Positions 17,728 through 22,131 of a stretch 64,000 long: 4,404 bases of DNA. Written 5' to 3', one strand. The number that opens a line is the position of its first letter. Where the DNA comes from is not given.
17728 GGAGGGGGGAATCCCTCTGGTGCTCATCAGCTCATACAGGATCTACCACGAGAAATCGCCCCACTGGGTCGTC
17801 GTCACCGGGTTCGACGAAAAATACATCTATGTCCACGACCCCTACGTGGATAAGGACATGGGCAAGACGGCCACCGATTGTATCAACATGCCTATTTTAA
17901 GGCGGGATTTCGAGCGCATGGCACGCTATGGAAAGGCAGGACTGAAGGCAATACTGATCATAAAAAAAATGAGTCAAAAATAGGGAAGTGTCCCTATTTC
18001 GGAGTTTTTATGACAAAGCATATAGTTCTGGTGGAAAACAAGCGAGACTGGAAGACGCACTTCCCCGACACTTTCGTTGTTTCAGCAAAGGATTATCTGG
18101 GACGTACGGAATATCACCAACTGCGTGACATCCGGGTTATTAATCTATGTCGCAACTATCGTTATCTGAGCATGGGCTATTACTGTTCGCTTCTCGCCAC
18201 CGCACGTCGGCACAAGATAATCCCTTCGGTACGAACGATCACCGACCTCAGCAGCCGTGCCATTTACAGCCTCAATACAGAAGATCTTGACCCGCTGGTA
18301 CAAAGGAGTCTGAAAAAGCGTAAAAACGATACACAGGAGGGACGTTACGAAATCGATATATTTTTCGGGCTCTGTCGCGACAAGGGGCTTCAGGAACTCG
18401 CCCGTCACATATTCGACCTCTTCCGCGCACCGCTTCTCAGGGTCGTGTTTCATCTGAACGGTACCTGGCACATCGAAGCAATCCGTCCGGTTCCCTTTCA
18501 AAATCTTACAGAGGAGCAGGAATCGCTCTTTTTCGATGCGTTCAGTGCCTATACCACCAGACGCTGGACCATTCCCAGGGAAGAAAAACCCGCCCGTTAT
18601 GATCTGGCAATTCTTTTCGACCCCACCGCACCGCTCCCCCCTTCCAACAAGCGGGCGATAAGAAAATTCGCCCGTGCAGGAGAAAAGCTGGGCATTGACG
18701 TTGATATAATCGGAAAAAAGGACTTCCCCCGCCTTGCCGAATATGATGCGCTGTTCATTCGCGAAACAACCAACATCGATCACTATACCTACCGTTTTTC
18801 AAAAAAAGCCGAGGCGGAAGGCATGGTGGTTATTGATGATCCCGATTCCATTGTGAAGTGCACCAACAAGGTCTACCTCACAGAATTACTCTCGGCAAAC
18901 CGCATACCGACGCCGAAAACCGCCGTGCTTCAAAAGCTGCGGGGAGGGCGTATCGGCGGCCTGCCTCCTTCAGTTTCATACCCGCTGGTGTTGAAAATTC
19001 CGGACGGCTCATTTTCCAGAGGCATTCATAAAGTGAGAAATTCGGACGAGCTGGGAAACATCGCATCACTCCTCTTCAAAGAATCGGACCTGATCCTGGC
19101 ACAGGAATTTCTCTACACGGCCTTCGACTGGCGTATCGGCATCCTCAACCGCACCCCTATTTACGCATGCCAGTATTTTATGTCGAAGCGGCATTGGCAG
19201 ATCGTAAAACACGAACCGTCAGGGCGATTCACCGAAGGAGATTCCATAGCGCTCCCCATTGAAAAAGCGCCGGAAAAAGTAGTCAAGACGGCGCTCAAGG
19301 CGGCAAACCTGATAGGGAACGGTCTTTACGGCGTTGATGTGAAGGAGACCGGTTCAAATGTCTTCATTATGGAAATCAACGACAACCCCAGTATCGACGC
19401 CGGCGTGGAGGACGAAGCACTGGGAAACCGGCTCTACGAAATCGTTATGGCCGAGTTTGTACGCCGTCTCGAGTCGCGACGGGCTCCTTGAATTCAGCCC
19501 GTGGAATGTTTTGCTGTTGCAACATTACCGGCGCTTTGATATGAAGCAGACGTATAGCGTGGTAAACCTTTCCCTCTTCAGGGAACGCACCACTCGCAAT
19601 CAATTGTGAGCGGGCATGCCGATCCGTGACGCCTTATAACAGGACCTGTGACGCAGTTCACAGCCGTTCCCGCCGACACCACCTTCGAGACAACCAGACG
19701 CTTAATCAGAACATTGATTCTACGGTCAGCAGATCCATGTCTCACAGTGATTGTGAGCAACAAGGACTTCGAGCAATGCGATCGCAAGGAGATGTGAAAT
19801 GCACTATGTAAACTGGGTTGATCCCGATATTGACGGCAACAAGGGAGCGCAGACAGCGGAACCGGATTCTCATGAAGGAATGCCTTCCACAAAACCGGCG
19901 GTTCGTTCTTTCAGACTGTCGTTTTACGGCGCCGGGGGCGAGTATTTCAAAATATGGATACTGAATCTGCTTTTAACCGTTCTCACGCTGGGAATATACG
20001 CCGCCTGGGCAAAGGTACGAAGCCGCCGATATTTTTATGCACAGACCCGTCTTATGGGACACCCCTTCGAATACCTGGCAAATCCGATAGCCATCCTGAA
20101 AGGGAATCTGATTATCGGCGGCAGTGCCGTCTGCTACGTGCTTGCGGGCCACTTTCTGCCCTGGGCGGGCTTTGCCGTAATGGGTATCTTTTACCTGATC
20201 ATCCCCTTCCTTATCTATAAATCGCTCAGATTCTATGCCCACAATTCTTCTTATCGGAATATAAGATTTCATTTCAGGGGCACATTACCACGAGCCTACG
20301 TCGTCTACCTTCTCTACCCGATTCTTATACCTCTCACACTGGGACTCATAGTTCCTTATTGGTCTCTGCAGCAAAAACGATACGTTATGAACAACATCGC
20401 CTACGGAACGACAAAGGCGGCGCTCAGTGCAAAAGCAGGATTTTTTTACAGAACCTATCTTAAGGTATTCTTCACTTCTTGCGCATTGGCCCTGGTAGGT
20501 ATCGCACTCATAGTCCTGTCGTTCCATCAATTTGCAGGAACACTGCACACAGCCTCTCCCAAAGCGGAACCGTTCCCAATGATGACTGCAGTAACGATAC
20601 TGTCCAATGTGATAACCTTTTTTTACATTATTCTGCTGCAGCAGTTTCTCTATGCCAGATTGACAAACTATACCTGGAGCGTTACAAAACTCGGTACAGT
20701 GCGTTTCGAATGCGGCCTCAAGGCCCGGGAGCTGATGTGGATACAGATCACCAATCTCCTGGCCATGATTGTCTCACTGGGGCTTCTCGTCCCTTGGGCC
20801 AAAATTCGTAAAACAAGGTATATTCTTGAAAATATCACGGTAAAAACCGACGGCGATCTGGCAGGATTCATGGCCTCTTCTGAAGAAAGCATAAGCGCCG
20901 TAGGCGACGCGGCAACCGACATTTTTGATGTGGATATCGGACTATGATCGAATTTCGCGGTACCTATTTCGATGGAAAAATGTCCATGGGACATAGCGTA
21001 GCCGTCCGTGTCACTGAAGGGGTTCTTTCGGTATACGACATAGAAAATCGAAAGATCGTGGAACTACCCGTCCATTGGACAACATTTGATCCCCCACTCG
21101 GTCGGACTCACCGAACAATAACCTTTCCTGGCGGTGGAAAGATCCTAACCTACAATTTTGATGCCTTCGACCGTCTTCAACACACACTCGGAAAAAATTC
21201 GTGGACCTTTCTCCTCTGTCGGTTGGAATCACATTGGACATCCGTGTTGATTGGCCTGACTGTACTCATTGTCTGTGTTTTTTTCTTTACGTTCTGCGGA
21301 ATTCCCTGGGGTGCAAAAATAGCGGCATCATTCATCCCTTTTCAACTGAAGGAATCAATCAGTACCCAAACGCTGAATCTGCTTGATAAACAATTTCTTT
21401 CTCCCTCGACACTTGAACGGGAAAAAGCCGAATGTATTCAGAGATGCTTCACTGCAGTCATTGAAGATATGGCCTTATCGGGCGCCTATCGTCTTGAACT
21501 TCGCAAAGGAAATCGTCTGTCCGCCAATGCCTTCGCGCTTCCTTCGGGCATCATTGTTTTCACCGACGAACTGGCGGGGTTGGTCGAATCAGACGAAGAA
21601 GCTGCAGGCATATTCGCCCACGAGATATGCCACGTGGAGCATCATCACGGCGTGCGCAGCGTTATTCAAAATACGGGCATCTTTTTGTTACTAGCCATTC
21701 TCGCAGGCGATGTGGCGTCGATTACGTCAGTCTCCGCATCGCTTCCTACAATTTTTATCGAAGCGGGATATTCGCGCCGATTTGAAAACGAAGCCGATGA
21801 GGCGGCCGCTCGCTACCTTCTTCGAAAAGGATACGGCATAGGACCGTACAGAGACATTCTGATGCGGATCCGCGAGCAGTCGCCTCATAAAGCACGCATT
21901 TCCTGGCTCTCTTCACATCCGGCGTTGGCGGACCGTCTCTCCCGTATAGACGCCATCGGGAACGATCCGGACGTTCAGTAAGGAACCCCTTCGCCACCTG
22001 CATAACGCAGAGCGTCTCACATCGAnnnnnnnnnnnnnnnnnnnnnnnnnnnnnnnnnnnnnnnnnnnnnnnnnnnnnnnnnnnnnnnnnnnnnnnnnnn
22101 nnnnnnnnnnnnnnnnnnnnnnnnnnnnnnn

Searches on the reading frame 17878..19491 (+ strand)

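Call 30: search_protein_families(library=pfam, proteins=[window:17878-19491:+], max_evalue=0.0001)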
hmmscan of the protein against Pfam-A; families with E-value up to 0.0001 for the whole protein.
window:17878-19491:+ (537 aa): 2 families
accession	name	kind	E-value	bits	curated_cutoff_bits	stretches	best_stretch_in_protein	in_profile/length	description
PF14401.11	RLAN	-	1.8e-51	174.2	25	1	70-221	1-150/150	RimK-like ATPgrasp N-terminal domain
PF08443.16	RimK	-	8.1e-06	26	21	0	469-507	132-170/188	RimK-like ATP-grasp domain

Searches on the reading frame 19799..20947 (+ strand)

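Call 30: search_protein_families(library=pfam, proteins=[window:19799-20947:+], max_evalue=0.0001)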
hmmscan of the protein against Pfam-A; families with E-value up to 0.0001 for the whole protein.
window:19799-20947:+ (382 aa): 1 family
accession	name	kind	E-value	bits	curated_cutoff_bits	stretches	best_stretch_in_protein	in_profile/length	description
PF05987.18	DUF898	-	7.5e-105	351.2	28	1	39-375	3-336/336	Bacterial protein of unknown function (DUF898)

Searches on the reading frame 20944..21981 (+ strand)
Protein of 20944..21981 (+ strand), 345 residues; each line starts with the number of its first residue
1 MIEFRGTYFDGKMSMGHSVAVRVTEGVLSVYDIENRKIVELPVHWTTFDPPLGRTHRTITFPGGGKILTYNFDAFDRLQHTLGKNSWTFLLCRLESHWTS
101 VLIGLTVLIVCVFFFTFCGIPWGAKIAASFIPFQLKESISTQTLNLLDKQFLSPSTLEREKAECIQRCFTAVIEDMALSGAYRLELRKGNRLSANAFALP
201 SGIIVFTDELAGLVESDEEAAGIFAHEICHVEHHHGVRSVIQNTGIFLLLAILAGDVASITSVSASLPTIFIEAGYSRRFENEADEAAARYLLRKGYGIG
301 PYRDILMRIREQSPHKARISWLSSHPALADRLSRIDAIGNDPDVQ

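Call 30: search_protein_families(library=pfam, proteins=[window:20944-21981:+], max_evalue=0.0001)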
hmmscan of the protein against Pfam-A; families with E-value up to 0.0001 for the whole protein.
window:20944-21981:+ (345 aa): 2 families
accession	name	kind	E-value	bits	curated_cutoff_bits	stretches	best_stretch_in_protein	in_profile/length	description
PF01435.24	Peptidase_M48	-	7e-24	85.1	20.3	1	192-337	34-184/186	Peptidase family M48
PF23368.1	DUF7092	-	3e-11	44.1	24.5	1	4-79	2-74/77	Domain of unknown function (DUF7092)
